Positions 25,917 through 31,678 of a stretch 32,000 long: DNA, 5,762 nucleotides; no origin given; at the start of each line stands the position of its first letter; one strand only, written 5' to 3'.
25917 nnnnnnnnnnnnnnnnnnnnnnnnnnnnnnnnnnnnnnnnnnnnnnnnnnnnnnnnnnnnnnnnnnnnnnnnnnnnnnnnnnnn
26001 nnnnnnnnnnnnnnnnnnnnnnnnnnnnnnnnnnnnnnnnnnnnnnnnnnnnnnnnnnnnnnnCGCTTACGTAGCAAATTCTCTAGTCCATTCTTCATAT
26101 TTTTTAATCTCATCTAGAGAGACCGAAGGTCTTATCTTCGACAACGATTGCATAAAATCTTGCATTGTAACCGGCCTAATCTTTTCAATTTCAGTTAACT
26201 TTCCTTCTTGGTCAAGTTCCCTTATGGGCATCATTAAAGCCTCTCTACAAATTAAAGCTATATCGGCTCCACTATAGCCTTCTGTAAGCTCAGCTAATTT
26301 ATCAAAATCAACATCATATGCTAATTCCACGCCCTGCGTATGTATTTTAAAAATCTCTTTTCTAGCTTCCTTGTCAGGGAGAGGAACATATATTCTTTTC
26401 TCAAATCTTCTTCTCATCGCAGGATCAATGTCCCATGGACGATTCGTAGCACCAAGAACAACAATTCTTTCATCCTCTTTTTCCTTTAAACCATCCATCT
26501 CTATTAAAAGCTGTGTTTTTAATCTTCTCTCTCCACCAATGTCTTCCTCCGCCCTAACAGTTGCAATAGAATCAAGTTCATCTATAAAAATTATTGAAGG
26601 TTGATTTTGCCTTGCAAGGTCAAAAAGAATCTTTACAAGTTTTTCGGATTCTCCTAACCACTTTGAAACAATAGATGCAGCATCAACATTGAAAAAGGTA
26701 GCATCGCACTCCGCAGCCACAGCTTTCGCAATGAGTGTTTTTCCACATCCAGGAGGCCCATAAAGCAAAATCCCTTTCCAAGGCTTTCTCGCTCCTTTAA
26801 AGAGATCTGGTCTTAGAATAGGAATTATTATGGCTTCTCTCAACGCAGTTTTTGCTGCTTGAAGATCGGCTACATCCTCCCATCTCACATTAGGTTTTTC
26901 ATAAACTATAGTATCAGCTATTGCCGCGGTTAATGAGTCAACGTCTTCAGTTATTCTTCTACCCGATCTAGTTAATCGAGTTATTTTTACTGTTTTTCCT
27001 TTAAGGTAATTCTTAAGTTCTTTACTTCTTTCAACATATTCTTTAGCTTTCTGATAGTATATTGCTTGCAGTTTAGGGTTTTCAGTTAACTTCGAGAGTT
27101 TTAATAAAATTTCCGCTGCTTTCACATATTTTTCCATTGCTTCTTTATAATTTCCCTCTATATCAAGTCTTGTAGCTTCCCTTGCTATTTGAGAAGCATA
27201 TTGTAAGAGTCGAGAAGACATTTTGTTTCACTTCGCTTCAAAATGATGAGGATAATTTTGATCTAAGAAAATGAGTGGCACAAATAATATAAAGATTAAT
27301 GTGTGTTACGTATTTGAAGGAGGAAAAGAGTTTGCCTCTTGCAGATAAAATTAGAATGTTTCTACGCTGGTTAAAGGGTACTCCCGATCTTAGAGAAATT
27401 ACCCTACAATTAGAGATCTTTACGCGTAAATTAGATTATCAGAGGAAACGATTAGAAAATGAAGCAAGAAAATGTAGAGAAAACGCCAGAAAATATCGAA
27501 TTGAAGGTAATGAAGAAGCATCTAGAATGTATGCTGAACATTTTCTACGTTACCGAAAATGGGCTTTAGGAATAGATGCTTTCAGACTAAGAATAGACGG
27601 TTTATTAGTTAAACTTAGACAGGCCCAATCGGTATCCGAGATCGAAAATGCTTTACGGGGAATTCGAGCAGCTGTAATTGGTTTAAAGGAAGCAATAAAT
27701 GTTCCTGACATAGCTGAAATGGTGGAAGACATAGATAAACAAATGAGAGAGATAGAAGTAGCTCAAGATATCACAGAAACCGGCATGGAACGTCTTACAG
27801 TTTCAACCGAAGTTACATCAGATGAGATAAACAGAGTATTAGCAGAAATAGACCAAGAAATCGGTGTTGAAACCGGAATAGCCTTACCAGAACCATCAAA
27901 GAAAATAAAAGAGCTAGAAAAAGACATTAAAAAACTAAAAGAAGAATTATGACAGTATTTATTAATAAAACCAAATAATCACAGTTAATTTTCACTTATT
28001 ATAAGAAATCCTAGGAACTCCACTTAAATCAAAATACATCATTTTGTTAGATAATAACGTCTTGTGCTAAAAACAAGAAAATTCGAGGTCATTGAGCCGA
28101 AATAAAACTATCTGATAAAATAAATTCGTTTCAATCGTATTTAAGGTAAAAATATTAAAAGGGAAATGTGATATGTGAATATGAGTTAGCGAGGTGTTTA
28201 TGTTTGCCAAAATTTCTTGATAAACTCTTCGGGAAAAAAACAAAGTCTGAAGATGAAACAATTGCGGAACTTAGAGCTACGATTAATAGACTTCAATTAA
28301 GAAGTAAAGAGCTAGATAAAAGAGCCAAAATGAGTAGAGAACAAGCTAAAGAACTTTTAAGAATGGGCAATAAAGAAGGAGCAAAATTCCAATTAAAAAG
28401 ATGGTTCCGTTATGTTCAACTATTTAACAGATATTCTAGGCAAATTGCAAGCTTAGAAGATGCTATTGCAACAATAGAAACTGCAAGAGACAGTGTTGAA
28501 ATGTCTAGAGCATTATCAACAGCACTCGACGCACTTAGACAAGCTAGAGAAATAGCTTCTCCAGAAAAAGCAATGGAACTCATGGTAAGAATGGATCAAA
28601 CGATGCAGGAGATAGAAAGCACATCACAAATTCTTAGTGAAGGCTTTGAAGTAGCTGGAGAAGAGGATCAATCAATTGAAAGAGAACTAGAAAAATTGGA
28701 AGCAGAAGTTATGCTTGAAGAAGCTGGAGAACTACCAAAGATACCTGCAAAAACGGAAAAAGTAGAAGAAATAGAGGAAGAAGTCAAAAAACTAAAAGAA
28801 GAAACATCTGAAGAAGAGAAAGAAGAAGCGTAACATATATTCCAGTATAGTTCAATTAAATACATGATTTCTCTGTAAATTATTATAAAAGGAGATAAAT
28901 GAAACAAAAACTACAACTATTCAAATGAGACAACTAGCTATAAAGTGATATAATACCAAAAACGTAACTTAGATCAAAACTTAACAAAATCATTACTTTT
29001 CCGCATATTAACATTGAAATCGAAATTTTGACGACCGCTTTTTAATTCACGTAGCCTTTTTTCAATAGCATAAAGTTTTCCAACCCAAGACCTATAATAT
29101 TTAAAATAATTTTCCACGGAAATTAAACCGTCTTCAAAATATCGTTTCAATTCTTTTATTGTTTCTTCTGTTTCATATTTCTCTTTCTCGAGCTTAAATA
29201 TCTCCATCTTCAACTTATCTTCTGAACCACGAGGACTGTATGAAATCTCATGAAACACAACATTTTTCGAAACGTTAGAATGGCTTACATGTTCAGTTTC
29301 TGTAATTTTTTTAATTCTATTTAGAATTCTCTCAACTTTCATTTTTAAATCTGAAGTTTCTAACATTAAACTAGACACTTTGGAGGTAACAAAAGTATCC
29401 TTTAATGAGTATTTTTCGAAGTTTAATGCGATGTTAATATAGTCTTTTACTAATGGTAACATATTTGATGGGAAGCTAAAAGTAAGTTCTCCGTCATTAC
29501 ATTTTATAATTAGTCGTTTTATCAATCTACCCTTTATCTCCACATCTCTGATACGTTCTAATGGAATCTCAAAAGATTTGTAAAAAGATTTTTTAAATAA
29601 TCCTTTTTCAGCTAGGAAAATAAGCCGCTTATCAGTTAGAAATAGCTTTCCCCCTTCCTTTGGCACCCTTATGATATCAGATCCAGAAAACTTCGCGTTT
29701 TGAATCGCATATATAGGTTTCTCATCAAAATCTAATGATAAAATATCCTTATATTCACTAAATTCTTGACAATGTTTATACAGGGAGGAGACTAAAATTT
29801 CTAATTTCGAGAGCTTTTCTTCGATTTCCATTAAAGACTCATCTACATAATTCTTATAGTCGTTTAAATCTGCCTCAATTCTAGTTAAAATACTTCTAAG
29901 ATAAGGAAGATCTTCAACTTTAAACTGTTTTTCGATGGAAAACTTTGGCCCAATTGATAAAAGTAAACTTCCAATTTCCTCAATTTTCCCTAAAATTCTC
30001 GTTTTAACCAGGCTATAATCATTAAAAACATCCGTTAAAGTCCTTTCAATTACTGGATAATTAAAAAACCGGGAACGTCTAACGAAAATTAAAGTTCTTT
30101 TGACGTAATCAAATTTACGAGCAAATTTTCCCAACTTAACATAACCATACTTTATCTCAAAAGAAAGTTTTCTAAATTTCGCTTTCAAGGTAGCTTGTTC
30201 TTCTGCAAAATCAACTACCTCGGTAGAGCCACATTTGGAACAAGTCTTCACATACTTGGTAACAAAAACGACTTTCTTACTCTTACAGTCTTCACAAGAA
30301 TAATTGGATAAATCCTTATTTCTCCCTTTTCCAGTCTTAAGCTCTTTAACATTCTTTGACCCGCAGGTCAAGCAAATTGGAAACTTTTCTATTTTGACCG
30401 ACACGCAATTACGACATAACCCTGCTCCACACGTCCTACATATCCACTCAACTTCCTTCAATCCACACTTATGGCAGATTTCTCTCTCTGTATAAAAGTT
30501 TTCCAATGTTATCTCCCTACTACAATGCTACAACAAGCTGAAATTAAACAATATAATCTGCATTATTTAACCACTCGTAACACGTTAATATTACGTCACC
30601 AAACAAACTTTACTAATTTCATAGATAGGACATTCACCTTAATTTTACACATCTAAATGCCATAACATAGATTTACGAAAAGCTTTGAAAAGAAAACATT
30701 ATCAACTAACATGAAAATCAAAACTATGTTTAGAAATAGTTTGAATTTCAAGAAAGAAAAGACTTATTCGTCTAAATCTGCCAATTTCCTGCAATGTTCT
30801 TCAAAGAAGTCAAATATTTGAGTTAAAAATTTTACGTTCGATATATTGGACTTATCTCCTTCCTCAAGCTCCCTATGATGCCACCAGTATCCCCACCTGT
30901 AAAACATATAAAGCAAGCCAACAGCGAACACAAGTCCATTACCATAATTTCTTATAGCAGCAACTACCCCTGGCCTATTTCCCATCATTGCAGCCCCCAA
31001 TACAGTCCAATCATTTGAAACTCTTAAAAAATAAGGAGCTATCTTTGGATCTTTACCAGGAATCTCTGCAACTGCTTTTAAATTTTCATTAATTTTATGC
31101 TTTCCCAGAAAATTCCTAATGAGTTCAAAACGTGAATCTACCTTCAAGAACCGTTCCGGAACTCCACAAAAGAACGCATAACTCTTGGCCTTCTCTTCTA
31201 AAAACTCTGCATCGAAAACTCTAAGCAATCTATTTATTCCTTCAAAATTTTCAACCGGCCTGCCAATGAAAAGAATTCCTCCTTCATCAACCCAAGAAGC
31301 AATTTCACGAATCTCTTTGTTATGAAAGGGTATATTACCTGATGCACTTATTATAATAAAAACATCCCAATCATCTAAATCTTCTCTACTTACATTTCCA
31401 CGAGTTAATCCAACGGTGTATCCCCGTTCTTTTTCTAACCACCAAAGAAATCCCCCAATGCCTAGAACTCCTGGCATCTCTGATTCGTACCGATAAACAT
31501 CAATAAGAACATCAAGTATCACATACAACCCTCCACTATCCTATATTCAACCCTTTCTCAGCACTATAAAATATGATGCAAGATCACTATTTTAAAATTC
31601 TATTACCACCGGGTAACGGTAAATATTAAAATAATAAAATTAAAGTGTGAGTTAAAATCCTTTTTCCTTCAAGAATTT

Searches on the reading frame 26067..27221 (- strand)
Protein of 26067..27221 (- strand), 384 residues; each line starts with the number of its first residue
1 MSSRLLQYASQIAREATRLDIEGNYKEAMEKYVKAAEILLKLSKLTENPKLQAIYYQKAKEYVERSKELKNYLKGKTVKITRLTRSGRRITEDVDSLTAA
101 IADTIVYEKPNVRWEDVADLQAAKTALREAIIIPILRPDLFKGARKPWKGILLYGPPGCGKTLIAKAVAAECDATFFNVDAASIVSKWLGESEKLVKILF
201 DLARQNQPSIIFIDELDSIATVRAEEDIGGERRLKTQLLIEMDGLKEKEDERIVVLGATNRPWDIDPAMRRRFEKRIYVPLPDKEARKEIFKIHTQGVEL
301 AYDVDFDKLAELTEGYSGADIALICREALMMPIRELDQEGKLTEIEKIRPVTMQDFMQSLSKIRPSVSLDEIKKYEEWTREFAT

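Call 5: search_protein_families(library=pfam, proteins=[window:26067-27221:-], max_evalue=0.01)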
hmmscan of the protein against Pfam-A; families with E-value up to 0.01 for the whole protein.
window:26067-27221:- (384 aa): 21 families
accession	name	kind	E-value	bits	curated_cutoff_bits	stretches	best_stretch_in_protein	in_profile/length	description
PF00004.35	AAA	-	2.5e-43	148.1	21.2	1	151-281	1-131/131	ATPase family associated with various cellular activities (AAA)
PF17862.7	AAA_lid_3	-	1.1e-16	60.5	27.2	1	303-346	1-44/45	AAA+ lid domain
PF04212.24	MIT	-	1.5e-11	44.7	30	1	6-71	1-66/66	MIT (microtubule interacting and transport) domain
PF09336.16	Vps4_C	-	2e-11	44.1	21.3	1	349-382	27-60/61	Vps4 C terminal oligomerisation domain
PF05496.18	RuvB_N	-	2.8e-07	30.9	27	1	149-224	34-101/159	Holliday junction DNA helicase RuvB P-loop domain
PF13173.12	AAA_14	-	4.5e-07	30.4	27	1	151-221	5-76/129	AAA domain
PF07728.20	AAA_5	-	2.5e-05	24.7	22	1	151-273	2-139/139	AAA domain (dynein-related subfamily)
PF13191.12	AAA_16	-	4.8e-05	24.4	32.6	1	145-184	20-63/167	AAA ATPase domain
PF07724.20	AAA_2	-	0.00014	22.3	27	1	150-221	5-89/166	AAA domain (Cdc48 subfamily)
PF06068.19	TIP49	-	0.00041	20.1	23.8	1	139-197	41-101/347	TIP49 P-loop domain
PF24883.2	NPHP3_N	-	0.00044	20.9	24.8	0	151-175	25-49/164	Nephrocystin 3, N-terminal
PF25199.1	nSTAND_NTPase5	-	0.0013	19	34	1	113-221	10-110/145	Novel STAND NTPase 5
PF05673.19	DUF815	-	0.0014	18.2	23.8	1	147-217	52-117/249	Protein of unknown function (DUF815)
PF13401.12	AAA_22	-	0.0024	18.6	27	0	151-181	8-41/130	AAA domain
PF01695.23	IstB_IS21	-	0.0024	17.8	24.1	0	150-216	94-162/238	IstB-like ATP binding protein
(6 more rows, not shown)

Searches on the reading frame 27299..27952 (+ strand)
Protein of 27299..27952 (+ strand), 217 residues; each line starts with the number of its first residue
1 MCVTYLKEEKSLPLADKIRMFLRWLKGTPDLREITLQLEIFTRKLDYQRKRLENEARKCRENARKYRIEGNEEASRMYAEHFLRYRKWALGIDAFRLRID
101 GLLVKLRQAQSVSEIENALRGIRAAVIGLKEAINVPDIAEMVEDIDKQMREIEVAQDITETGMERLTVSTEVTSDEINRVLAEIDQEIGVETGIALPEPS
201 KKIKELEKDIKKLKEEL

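Call 5: search_protein_families(library=pfam, proteins=[window:27299-27952:+], max_evalue=0.01)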
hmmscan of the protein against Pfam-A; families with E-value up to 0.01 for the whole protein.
window:27299-27952:+ (217 aa): 1 family
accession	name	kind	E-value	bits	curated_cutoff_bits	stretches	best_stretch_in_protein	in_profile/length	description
PF03357.26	Snf7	-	1e-14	55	27.3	1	36-198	4-165/171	Snf7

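Call 67: search_solved_structures(query=window:27299-27952:+, max_evalue=0.01)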
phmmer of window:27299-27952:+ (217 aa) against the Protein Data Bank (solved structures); distinct sequences matched with E-value up to 0.01: 16.
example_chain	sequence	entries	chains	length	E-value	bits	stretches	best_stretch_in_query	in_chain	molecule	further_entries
6e8g_T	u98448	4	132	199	2.4e-10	43.8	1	44-199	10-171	Charged multivesicular body protein 1b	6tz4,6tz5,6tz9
8v2q_A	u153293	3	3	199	5.5e-10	42.6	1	38-199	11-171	Charged multivesicular body protein 1b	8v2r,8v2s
3jc1_Ab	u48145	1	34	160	1.3e-08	38.1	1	45-190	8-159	Charged multivesicular body protein 1b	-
13gm_C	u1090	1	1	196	8e-08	35.6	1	35-193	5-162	Charged multivesicular body protein 1a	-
7zcg_B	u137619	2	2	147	2.4e-07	34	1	32-158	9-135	Charged multivesicular body protein 2a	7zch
3frt_A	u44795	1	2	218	7e-05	26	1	33-199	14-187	Charged multivesicular body protein 3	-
2gd5_A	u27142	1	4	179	9.8e-05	25.5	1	33-185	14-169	Charged multivesicular body protein 3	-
9fn1_U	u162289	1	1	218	0.00021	24.4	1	36-197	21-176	Vps20/32/60-like protein (ESCRT-III)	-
3frv_A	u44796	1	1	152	0.0011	22.1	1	33-161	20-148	Charged multivesicular body protein 3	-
7zcg_A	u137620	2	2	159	0.0021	21.2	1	33-174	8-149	Charged multivesicular body protein 3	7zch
6tza_A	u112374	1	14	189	0.003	20.7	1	35-125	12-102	IST1 homolog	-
3frr_A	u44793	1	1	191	0.0033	20.5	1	36-125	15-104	Uncharacterized protein KIAA0174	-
3frs_A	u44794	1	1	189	0.0035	20.5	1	36-125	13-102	Uncharacterized protein KIAA0174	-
13gh_C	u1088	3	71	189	0.0035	20.5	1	36-125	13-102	IST1 homolog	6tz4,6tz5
3jc1_Aa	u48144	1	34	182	0.004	20.3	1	36-125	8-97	Increased Sodium Tolerance 1 (IST1)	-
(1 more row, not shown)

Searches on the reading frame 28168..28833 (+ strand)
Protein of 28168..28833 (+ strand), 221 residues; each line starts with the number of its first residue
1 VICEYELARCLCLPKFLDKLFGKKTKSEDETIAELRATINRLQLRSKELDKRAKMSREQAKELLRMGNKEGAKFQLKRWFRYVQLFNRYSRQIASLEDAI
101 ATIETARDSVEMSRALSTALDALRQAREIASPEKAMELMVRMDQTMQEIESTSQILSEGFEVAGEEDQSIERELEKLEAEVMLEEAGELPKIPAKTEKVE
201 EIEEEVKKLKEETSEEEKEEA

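Call 5: search_protein_families(library=pfam, proteins=[window:28168-28833:+], max_evalue=0.01)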
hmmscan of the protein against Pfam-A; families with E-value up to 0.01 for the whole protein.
window:28168-28833:+ (221 aa): 1 family
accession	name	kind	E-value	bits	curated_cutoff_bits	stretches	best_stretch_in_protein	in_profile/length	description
PF03357.26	Snf7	-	9.7e-20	71.3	27.3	1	30-195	1-169/171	Snf7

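Call 66: search_solved_structures(query=window:28168-28833:+, max_evalue=0.01)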
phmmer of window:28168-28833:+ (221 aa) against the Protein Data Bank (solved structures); distinct sequences matched with E-value up to 0.01: 6.
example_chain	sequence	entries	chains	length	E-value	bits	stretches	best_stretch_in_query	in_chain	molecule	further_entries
9ftl_A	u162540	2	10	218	6.4e-16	62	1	20-216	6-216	Heimdallarchaeota archaeon AB_125 ESCRT-IIIB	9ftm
9fn1_U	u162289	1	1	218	4.4e-13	52.7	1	19-219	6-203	Vps20/32/60-like protein (ESCRT-III)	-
5fd7_A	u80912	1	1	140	2.5e-05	27.5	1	23-149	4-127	Vacuolar-sorting protein SNF7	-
5fd9_A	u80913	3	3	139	2.6e-05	27.4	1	23-149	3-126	Vacuolar-sorting protein SNF7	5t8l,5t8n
9jsd_A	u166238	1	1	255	4.8e-05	26.5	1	23-150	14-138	Vacuolar-sorting protein SNF7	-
8wb6_A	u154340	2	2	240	0.0061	19.7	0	23-189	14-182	SNF7 isoform 1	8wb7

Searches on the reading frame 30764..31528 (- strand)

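Call 5: search_protein_families(library=pfam, proteins=[window:30764-31528:-], max_evalue=0.01)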
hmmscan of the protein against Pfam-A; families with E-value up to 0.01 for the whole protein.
window:30764-31528:- (254 aa): 2 families
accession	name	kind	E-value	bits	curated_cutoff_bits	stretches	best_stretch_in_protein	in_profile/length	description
PF14258.12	DUF4350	-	0.0027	18.5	30.4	1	22-92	7-74/181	Domain of unknown function (DUF4350)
PF09960.14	DUF2194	-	0.003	16.4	30.4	1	46-105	77-134/582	Uncharacterised protein conserved in bacteria (DUF2194)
